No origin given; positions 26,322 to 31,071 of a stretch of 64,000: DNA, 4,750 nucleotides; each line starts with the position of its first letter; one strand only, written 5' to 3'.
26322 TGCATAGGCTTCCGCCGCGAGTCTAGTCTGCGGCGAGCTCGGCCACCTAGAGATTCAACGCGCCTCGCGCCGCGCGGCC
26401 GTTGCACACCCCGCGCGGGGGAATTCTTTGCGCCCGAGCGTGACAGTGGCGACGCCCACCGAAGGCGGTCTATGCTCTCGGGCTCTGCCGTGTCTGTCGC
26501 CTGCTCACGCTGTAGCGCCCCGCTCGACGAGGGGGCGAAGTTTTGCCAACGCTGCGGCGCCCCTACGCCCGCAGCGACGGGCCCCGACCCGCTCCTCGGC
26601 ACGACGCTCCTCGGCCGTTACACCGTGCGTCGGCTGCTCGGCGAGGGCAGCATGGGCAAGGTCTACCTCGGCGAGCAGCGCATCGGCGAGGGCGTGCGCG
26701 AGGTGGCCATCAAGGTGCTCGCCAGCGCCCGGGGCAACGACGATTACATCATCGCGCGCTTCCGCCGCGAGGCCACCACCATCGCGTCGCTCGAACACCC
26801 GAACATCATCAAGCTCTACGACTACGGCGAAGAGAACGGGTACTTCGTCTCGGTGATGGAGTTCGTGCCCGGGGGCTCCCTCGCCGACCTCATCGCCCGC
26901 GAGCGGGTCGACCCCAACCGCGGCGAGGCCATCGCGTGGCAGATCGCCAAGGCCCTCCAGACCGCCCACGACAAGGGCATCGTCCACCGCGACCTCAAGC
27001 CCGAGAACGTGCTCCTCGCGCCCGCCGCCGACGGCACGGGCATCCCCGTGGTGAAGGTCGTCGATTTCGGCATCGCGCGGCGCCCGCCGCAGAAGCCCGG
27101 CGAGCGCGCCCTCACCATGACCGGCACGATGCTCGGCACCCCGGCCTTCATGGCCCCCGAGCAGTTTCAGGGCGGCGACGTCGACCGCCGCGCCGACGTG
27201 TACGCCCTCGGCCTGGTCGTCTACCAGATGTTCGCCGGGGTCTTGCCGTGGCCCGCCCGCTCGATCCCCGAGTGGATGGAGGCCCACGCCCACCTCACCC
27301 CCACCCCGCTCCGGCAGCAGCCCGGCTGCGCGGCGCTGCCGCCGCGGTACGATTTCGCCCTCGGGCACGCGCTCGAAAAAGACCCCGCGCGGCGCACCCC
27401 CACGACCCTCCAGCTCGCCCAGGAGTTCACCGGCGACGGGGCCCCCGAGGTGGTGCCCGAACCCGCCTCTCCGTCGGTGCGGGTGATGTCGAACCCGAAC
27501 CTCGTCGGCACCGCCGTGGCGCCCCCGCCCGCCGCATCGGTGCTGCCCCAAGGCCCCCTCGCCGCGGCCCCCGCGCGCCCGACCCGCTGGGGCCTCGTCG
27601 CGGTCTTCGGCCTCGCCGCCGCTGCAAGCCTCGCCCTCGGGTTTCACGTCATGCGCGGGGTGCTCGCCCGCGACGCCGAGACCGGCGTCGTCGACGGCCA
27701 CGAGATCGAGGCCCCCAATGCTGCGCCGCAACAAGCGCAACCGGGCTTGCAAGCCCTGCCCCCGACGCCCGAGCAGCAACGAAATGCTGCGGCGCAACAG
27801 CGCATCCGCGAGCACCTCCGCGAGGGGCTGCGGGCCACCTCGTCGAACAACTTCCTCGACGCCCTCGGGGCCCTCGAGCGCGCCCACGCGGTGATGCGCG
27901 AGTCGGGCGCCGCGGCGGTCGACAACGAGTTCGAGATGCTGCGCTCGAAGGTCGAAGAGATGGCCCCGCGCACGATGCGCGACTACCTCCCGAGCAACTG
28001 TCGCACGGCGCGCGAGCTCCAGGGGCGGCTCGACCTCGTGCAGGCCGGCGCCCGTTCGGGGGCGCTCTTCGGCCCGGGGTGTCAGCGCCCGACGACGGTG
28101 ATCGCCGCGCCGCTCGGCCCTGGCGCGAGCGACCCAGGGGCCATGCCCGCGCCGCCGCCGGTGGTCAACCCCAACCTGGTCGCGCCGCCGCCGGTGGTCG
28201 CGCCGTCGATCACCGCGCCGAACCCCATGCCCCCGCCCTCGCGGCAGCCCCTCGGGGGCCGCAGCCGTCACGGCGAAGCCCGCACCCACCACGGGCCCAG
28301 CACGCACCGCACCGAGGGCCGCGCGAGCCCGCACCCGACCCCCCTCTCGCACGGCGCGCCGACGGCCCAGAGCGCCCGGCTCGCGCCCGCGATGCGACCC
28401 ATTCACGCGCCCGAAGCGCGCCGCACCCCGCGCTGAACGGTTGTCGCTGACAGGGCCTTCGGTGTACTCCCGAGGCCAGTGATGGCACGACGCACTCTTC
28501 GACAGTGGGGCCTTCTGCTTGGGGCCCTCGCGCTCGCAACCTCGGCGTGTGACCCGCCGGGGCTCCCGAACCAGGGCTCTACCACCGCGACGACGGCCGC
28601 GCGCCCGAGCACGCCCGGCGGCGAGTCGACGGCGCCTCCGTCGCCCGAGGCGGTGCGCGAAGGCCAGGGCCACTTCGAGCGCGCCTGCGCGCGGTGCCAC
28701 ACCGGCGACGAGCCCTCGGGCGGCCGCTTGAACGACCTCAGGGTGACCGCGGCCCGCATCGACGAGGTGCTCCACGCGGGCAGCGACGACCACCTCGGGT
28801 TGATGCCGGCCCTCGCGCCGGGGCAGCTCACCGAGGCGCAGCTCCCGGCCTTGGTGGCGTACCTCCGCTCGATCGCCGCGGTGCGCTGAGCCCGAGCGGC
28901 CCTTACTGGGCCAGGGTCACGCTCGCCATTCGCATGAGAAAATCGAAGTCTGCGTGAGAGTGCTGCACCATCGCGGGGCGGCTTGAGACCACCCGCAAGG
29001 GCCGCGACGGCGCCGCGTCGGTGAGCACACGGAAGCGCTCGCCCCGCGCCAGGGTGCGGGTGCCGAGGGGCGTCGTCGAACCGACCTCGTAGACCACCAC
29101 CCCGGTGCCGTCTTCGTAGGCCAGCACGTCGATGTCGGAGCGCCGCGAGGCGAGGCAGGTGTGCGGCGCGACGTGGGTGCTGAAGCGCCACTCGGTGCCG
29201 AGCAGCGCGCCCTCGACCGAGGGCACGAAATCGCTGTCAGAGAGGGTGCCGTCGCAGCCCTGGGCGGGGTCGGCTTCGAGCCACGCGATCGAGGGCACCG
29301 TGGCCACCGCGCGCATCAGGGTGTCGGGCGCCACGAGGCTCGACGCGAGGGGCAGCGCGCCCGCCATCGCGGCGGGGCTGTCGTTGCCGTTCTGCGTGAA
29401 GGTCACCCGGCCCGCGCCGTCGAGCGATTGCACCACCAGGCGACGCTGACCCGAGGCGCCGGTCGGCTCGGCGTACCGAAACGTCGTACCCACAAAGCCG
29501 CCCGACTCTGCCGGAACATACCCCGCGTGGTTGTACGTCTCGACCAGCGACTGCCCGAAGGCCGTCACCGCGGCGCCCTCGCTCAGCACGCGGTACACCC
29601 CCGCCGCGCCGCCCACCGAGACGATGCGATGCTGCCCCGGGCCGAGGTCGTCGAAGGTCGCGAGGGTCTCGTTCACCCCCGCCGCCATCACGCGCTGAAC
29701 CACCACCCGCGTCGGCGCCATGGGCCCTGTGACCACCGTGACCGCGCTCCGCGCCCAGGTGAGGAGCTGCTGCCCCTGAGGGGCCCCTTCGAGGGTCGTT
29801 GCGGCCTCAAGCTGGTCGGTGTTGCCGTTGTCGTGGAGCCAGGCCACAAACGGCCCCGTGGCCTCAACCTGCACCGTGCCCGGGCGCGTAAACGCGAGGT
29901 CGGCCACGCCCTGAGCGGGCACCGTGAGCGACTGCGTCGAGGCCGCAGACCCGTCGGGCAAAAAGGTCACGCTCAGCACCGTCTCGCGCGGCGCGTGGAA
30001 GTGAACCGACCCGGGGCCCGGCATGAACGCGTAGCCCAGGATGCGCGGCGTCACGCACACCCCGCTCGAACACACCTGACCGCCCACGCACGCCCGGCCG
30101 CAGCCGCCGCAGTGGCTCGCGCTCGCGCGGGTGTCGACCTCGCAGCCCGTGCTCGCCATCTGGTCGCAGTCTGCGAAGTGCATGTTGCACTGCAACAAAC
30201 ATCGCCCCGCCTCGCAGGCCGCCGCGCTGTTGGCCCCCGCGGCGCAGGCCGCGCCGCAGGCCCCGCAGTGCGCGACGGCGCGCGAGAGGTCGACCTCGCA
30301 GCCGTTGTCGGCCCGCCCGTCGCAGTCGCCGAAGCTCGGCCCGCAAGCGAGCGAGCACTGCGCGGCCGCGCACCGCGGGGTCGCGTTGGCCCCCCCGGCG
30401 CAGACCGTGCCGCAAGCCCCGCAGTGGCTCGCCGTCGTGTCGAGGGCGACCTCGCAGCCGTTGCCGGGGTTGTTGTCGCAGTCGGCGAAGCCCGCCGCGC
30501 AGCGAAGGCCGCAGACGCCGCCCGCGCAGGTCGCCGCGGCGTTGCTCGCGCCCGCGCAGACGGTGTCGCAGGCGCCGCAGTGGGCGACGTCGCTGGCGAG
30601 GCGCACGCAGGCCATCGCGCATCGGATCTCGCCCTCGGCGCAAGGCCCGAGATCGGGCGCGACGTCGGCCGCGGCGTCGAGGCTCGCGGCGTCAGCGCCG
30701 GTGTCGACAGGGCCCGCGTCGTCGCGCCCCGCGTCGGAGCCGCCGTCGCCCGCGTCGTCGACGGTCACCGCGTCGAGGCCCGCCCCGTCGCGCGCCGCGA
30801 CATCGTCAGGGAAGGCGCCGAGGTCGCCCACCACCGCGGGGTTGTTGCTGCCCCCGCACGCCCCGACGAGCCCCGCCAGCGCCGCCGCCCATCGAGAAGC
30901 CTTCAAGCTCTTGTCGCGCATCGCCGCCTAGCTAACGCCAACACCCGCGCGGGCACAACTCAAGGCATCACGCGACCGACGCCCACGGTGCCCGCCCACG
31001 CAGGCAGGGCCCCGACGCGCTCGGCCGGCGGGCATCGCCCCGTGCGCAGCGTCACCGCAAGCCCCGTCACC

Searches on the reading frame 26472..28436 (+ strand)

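Call 9: search_protein_families(library=pfam, proteins=[window:26472-28436:+], max_evalue=0.001)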
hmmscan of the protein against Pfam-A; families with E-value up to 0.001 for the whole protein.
window:26472-28436:+ (654 aa): 7 families
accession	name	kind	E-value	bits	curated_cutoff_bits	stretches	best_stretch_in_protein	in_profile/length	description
PF00069.31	Pkinase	-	2.6e-47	161.9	31.7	1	50-267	1-204/263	Protein kinase domain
PF07714.23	PK_Tyr_Ser-Thr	-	1e-32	113.9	23.1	1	52-270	3-215/258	Protein tyrosine and serine/threonine kinase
PF01636.29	APH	-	1.6e-06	28.5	23.2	0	153-202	154-197/239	Phosphotransferase enzyme family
PF13240.11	Zn_Ribbon_1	-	1.1e-05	25.5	25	1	11-31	2-22/23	zinc-ribbon domain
PF12773.13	DZR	-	0.00018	22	27.3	1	11-30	1-20/45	Double zinc ribbon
PF03109.22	ABC1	-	0.00023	20.8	22.9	0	126-208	144-220/244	ABC1 atypical kinase-like domain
PF13248.11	Zn_ribbon_3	-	0.00064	19.5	27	0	9-31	3-25/26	zinc-ribbon domain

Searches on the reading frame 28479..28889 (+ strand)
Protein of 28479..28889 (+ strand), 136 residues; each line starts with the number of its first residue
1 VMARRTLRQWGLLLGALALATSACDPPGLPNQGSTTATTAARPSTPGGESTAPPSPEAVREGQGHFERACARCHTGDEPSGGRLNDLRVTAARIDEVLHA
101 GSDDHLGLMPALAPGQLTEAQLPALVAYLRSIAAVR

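Call 9: search_protein_families(library=pfam, proteins=[window:28479-28889:+], max_evalue=0.001)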
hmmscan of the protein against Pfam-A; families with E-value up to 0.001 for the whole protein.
window:28479-28889:+ (136 aa): 2 families
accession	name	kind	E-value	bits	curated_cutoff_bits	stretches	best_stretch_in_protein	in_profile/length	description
PF13442.11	Cytochrome_CBB3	-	8.5e-11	42.5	27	1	58-129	2-68/68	Cytochrome C oxidase, cbb3-type, subunit III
PF00034.26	Cytochrom_C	-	1e-06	30.4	21.3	1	60-132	2-89/90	Cytochrome c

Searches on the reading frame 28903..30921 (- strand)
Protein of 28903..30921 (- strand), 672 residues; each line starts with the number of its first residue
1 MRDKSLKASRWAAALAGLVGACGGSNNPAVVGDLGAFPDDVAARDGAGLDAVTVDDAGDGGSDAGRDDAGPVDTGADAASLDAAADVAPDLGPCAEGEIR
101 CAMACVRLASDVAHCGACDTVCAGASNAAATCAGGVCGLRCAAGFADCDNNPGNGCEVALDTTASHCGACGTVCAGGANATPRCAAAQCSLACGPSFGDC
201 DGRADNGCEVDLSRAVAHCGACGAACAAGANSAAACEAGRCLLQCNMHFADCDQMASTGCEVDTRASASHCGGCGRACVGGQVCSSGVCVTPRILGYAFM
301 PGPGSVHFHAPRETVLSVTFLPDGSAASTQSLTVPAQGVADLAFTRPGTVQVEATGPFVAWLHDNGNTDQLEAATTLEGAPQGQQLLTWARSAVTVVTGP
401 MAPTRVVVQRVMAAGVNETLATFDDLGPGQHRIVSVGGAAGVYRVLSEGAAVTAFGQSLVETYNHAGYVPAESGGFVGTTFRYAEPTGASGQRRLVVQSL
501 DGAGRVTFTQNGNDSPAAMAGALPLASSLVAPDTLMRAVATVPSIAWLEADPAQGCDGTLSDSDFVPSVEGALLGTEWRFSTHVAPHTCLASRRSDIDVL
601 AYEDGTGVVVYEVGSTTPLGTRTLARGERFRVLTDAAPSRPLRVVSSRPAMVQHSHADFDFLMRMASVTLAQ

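Call 9: search_protein_families(library=pfam, proteins=[window:28903-30921:-], max_evalue=0.001)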
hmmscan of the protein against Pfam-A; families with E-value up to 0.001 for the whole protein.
window:28903-30921:- (672 aa): 0 families

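Call 40: search_protein_families(library=padloc, proteins=[window:28903-30921:-], max_evalue=0.01)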
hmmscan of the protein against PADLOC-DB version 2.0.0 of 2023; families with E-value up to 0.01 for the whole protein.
window:28903-30921:- (672 aa): 0 families

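Call 70: search_protein_families(library=ncbifam, proteins=[window:28903-30921:-], max_evalue=0.001)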
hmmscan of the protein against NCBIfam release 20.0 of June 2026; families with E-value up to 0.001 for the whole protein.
window:28903-30921:- (672 aa): 1 family
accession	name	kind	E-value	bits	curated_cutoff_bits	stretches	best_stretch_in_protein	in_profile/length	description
NF041328.1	C_rich_MXAN6577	subfamily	5.8e-16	58.7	100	2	86-178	61-137/145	MXAN_6577-like cysteine-rich protein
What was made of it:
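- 28903..30921 (-): Downstream same-strand gene after a 38-nt gap. It encodes a 672-aa lipoprotein-like protein with Cys-rich repeats. It may be co-transcribed, but it is not a conserved partner. NF041328 scores 58.7 bits against a cut-off of 100 (call 70).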
